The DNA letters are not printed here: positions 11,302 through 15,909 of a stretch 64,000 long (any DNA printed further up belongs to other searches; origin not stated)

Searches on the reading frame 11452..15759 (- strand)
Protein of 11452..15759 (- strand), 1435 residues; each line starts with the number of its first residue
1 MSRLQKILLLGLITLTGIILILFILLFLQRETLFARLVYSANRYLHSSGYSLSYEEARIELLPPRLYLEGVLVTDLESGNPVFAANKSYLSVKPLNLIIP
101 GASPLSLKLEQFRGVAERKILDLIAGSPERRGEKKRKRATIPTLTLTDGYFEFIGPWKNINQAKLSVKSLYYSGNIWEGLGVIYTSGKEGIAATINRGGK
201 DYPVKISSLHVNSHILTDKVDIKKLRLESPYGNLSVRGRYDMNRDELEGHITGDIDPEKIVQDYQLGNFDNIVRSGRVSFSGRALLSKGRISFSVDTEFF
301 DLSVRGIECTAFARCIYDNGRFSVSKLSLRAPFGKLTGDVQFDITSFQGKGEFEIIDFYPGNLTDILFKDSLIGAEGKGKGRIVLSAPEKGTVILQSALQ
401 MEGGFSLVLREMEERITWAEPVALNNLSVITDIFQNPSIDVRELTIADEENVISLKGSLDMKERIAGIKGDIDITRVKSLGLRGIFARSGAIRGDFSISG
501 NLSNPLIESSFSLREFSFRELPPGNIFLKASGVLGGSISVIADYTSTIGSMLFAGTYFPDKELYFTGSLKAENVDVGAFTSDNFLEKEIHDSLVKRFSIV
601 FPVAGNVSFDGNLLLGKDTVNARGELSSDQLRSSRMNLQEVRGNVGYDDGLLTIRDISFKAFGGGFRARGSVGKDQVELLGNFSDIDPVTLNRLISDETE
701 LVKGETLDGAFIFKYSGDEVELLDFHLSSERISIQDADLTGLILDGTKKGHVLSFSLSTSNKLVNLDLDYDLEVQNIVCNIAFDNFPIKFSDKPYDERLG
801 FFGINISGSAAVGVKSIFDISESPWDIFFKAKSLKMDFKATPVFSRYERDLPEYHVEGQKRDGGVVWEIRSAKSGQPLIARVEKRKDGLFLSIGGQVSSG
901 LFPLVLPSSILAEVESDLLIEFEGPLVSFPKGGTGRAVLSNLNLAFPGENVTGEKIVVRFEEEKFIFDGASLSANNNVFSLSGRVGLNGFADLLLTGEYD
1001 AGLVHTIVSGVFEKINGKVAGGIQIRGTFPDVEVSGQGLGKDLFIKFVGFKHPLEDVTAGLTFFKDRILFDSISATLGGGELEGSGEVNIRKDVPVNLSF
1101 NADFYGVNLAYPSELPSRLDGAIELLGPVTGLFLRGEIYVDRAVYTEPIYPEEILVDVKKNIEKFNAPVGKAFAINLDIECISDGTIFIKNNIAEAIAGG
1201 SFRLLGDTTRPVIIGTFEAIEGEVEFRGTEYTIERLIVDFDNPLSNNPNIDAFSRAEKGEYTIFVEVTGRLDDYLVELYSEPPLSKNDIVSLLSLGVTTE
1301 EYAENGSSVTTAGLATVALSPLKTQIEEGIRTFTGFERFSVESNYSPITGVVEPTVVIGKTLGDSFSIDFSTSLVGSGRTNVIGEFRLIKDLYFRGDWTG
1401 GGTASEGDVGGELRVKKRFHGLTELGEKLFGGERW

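Call 60: search_protein_families(library=pfam, proteins=[window:11452-15759:-], max_evalue=0.00001)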
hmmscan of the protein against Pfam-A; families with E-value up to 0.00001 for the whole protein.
window:11452-15759:- (1435 aa): 2 families
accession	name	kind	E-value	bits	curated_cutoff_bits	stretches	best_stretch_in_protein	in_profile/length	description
PF04357.19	TamB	-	1e-33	117.6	22.4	1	1073-1403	3-369/381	TamB, inner membrane protein subunit of TAM complex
PF13116.12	YhdP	-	1.8e-06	26.6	46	0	205-358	979-1090/1224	YhdP protein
